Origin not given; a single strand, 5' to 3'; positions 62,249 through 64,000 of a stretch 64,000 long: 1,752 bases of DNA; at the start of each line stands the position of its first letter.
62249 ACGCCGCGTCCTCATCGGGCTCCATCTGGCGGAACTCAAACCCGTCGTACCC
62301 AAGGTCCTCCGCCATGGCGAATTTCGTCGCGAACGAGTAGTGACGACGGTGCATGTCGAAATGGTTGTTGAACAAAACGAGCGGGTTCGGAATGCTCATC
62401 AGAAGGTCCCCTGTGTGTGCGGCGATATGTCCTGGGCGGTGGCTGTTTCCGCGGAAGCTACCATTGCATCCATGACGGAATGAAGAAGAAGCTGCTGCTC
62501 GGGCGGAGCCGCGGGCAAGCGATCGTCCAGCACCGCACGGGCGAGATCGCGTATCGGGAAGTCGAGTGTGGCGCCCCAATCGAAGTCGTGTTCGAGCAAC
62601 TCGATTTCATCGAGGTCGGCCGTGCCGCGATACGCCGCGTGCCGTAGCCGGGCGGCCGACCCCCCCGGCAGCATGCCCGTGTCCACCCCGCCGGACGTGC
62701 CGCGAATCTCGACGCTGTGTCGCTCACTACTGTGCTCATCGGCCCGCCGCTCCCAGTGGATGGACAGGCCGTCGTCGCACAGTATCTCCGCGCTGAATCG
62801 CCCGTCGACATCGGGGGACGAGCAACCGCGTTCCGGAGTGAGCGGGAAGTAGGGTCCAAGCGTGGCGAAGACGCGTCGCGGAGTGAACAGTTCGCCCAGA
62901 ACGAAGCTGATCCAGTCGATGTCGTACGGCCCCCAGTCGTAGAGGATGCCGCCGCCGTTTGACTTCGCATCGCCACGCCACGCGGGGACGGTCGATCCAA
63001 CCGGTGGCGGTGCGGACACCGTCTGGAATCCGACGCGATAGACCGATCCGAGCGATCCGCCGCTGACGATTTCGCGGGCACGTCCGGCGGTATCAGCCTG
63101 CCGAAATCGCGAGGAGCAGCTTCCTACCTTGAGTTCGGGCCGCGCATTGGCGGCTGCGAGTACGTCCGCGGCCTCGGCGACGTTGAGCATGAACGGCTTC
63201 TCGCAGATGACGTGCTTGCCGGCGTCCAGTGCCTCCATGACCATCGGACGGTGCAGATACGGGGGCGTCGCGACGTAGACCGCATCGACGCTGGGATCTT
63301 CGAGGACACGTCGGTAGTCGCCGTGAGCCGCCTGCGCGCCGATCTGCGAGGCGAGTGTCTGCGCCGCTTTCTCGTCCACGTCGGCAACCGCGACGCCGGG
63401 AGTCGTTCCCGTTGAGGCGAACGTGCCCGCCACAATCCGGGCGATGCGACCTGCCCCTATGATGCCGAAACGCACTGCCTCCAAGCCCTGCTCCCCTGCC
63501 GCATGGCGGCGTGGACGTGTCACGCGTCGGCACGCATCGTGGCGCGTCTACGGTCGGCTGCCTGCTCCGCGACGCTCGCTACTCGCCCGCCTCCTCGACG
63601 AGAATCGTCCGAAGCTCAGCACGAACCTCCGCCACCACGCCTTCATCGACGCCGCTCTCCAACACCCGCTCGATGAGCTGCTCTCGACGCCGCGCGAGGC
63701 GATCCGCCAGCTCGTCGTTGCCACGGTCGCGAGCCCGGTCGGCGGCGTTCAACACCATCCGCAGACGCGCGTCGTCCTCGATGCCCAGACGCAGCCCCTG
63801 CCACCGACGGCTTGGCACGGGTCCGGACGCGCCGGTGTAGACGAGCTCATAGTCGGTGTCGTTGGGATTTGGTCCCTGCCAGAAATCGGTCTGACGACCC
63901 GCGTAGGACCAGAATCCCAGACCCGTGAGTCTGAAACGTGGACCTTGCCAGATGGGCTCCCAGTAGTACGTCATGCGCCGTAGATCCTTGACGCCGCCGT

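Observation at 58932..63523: Gfo/Idh/MocA oxidoreductase translationally coupled to a xylose-isomerase-like TIM-barrel protein beside a GH2 gene: candidate oxidative (3-keto) glycoside cleavage module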

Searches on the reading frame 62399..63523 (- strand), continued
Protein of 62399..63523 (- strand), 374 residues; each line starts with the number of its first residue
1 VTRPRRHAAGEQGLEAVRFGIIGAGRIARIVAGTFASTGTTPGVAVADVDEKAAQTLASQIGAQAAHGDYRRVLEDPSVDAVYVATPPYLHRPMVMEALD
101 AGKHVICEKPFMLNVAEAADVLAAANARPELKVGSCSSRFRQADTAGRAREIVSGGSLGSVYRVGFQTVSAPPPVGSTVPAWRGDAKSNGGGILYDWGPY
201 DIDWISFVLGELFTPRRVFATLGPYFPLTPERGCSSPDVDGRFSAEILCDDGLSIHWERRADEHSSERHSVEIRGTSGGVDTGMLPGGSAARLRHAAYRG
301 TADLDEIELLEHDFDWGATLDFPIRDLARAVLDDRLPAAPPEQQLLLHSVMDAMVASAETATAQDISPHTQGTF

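Call 92: fold_search(model_id=the predicted structure, library=pdb)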
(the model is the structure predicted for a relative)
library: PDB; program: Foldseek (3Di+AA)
matches with E <= 10: 1585; with E <= 0.001: 545
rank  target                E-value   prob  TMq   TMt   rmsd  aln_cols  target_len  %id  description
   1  6a3j_A                1.6e-28  1.00  0.86  0.83   3.2       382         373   20  Levoglucosan dehydrogenase, complex with NADH and L-sorbose (released 2018-09-26)
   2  6a3g_A                4.8e-28  1.00  0.86  0.83   3.1       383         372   20  Levoglucosan dehydrogenase, complex with NADH (released 2018-09-26)
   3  5yab_C                4.8e-28  1.00  0.82  0.81   3.6       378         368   22  Crystal structure of scyllo-inositol dehydrogenase with L-glucose dehydrogenase activity (released 2018-05-23)
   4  5ya8_A                1.0e-27  1.00  0.82  0.81   3.5       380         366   23  Crystal structure of scyllo-inositol dehydrogenase with L-glucose dehydrogenase activity complexed with myo-inositol (released 2018-05-23)
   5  9m3d_C                1.3e-27  1.00  0.83  0.84   3.2       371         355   23  Crystal structure of the DgpA1 protein from W974-1 substrate free form (released 2026-03-04)
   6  6a3g_B                1.4e-27  1.00  0.85  0.83   3.0       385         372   20  Levoglucosan dehydrogenase, complex with NADH (released 2018-09-26)
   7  6a3g_D                1.8e-27  1.00  0.84  0.82   3.2       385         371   20  Levoglucosan dehydrogenase, complex with NADH (released 2018-09-26)
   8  5yab_A                2.1e-27  1.00  0.82  0.81   3.5       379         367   22  Crystal structure of scyllo-inositol dehydrogenase with L-glucose dehydrogenase activity (released 2018-05-23)
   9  9m3d_B                2.3e-27  1.00  0.81  0.83   3.5       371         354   23  Crystal structure of the DgpA1 protein from W974-1 substrate free form (released 2026-03-04)
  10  6a3j_C                2.5e-27  1.00  0.86  0.82   3.1       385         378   19  Levoglucosan dehydrogenase, complex with NADH and L-sorbose (released 2018-09-26)
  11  6a3g_C                2.6e-27  1.00  0.85  0.82   3.1       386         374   20  Levoglucosan dehydrogenase, complex with NADH (released 2018-09-26)
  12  6nor_B                2.8e-27  1.00  0.81  0.85   7.7       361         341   24  Crystal structure of GenD2 from gentamicin A biosynthesis in complex with NAD (released 2019-05-15)
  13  9m3d_E                2.9e-27  1.00  0.82  0.84   3.1       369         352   23  Crystal structure of the DgpA1 protein from W974-1 substrate free form (released 2026-03-04)
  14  9m3d_A                3.5e-27  1.00  0.83  0.84   3.1       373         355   22  Crystal structure of the DgpA1 protein from W974-1 substrate free form (released 2026-03-04)
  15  5yap_B                3.7e-27  1.00  0.83  0.82   3.5       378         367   22  Crystal structure of scyllo-inositol dehydrogenase with L-glucose dehydrogenase activity complexed with L-glucono-1,5- (released 2018-05-23)
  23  9m3d_F                1.3e-26  1.00  0.81  0.82   3.6       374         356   23  Crystal structure of the DgpA1 protein from W974-1 substrate free form (released 2026-03-04)
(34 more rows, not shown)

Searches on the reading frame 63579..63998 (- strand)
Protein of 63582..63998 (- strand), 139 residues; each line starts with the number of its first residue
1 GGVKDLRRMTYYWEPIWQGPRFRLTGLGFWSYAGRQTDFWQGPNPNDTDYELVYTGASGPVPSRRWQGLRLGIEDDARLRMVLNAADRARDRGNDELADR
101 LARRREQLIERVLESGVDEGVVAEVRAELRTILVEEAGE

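Call 5: search_protein_families(library=pfam, proteins=[window:63579-63974:-], max_evalue=0.01)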
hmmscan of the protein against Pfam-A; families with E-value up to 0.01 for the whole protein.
window:63579-63974:- (131 aa): 0 families

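Call 84: find_homologous_proteins(query=window:63582-63998:-, max_evalue=0.001)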
Query seq(139 aa) (139 aa): 4 proteins with E <= 0.001 among 344 candidates.
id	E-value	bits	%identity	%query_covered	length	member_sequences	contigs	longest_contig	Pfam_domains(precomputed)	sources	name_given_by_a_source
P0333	2.1e-71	257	88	94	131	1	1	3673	-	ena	-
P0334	5.0e-62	226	73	99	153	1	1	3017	-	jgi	jgi:hypothetical protein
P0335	7.4e-38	148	56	91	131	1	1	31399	-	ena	-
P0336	5.4e-32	129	62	70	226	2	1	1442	-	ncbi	-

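Call 85: find_encoding_contigs(protein=P0335, flank=10000, max_places=2)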
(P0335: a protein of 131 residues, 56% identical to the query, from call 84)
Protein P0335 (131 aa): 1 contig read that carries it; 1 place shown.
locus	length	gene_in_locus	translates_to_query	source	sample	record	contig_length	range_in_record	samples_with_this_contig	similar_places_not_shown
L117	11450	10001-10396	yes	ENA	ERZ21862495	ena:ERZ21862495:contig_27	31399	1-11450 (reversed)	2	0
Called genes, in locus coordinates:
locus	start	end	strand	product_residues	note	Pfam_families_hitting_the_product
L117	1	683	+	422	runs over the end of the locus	PF13088:BNR_2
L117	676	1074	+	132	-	-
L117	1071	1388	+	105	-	PF00702:Hydrolase, PF13419:HAD_2, PF13242:Hydrolase_like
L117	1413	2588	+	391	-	PF04055:Radical_SAM, PF20903:SPL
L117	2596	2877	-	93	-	-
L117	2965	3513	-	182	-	PF00916:Sulfate_transp, PF16983:MFS_MOT1 (weak)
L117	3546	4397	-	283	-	PF00916:Sulfate_transp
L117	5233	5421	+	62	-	-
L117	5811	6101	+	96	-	-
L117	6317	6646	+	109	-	PF04951:Peptidase_M55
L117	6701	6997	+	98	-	-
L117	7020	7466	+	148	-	-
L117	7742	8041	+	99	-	-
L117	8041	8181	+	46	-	-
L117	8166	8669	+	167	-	-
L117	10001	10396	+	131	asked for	-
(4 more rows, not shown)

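Call 89: search_protein_families(library=pfam, proteins=[P0336, P0334], max_evalue=1)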
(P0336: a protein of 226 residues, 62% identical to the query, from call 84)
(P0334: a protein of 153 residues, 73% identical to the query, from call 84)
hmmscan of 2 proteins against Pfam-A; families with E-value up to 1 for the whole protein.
P0336 (226 aa): 0 families

P0334 (153 aa): 1 family
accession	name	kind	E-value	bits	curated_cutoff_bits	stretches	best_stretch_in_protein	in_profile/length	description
PF24347.1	FIGL1_N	-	0.078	13.3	27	1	92-143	14-65/75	FIGL1 N-terminal domain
